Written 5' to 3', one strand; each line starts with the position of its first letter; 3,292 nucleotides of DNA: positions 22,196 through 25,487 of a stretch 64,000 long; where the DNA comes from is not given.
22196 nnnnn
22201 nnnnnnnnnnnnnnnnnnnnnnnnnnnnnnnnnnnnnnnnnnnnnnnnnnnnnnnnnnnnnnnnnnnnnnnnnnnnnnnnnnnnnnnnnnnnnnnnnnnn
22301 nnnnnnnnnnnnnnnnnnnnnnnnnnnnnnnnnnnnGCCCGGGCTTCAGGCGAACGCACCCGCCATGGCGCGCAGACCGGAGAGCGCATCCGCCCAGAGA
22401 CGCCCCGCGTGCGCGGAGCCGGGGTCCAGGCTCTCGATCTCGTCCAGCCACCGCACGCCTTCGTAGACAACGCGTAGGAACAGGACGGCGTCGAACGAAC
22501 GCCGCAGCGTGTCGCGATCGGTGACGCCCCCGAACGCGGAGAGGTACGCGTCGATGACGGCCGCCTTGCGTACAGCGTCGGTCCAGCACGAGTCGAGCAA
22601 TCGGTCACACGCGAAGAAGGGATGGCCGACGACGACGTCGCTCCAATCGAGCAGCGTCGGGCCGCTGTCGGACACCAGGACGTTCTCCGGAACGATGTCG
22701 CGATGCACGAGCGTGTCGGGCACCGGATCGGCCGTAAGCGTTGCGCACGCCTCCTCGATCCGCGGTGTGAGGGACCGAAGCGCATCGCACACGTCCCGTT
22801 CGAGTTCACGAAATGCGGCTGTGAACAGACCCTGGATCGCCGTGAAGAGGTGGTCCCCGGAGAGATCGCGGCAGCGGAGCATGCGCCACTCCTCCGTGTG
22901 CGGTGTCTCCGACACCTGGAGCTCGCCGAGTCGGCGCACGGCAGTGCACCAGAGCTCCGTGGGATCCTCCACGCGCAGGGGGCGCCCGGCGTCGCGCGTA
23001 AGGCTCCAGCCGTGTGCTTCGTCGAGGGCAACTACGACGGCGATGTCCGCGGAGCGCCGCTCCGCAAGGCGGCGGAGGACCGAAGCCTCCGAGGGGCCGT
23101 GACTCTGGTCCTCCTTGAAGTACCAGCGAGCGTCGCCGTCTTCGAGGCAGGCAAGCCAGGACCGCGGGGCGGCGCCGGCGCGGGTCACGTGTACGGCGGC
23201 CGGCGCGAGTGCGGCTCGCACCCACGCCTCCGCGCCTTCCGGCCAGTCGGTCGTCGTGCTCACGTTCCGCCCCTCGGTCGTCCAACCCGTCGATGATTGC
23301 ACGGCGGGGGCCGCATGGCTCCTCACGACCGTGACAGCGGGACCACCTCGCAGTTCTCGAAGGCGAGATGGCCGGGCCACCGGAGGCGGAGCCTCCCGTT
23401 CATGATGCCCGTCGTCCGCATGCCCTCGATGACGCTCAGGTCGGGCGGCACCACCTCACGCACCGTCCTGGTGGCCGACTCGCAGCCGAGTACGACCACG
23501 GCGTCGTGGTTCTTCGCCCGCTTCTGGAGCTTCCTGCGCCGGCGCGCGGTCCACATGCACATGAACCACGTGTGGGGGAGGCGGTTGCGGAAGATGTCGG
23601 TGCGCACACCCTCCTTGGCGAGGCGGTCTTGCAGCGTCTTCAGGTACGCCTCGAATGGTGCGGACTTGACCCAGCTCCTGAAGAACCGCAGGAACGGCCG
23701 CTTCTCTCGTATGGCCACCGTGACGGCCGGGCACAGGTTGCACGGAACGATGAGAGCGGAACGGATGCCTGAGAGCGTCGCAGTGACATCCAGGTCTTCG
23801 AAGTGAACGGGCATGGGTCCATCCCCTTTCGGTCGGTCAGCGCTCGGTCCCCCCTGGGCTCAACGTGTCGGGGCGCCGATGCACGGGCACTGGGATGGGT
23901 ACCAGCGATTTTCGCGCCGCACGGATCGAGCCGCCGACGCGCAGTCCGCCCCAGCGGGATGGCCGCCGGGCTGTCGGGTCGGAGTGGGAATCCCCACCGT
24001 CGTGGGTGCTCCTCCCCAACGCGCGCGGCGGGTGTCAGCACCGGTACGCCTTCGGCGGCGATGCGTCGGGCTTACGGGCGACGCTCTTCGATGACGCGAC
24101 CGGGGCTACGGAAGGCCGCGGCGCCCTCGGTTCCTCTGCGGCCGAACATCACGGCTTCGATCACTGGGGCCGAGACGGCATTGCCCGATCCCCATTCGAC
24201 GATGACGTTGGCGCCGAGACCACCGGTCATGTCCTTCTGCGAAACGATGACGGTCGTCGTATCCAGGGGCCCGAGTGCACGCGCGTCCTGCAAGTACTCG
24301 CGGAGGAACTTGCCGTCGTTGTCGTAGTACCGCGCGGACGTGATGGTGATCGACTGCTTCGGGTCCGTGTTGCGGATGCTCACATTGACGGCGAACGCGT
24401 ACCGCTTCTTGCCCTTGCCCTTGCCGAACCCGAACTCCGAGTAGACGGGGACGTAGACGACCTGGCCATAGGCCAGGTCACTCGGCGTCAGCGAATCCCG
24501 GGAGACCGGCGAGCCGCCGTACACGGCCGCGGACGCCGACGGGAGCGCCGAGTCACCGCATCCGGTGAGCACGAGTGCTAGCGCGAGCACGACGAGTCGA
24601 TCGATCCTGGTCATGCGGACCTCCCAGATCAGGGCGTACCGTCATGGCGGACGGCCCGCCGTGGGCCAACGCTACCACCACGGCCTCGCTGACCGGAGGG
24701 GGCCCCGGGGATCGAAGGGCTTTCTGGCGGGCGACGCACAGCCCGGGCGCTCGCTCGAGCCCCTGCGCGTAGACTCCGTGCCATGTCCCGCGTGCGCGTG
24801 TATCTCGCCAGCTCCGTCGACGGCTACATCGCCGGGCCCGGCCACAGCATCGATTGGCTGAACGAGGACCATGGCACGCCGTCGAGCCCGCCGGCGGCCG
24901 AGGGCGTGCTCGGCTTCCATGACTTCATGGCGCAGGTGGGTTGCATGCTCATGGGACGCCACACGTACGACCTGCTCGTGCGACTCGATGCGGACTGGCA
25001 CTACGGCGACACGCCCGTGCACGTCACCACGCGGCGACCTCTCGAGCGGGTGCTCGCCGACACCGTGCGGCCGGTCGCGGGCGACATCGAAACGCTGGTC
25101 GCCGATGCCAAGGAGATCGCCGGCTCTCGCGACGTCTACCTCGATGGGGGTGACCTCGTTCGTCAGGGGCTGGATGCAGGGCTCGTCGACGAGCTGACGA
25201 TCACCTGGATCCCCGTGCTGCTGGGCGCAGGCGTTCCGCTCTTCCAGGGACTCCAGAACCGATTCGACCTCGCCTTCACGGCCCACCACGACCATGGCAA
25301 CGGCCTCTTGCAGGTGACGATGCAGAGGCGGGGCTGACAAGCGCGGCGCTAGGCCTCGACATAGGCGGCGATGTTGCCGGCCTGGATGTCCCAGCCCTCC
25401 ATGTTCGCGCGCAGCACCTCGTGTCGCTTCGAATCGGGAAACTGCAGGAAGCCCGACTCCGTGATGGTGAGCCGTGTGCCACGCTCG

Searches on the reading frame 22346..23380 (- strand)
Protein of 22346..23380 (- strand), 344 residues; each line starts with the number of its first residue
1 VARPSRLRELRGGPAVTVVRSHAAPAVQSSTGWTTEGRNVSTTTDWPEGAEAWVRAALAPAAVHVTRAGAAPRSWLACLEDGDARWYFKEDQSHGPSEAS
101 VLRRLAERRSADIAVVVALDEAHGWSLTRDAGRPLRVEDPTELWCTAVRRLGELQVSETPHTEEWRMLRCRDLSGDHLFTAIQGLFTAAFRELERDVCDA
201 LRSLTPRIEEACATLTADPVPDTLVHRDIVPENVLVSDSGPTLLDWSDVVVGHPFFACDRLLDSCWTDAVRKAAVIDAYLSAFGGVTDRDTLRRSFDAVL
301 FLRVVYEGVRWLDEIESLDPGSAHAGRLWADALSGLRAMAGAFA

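Call 36: search_protein_families(library=pfam, proteins=[window:22346-23380:-], max_evalue=0.01)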
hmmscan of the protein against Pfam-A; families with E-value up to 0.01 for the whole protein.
window:22346-23380:- (344 aa): 1 family
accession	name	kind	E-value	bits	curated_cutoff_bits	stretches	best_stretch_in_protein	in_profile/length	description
PF01636.29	APH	-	2.7e-09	37.6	23.2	1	95-289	37-233/239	Phosphotransferase enzyme family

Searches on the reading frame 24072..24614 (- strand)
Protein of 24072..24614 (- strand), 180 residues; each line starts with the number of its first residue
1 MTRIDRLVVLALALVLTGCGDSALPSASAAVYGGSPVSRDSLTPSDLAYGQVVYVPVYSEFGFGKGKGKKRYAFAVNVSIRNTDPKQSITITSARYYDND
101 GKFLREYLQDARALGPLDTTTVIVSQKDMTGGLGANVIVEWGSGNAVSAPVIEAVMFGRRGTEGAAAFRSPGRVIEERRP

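Call 16: search_protein_families(library=pfam, proteins=[window:24072-24614:-], max_evalue=0.001)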
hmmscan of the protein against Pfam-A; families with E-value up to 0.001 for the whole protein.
window:24072-24614:- (180 aa): 1 family
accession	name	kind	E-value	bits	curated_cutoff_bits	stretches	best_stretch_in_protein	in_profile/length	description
PF11322.13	DUF3124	-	2e-37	128.5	27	1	50-175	1-123/123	Protein of unknown function (DUF3124)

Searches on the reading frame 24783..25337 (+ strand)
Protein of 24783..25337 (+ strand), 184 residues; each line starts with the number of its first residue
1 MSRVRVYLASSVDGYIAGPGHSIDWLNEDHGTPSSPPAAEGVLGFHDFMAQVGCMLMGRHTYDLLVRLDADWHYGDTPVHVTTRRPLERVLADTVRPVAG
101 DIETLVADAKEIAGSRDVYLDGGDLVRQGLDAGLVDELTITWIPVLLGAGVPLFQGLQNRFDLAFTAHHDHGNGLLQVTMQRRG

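Call 16: search_protein_families(library=pfam, proteins=[window:24783-25337:+], max_evalue=0.001)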
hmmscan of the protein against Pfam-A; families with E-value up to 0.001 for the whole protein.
window:24783-25337:+ (184 aa): 1 family
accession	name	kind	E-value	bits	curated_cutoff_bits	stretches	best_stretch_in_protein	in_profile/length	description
PF01872.23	RibD_C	-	3.1e-15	57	24.1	1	4-175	3-195/197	RibD C-terminal domain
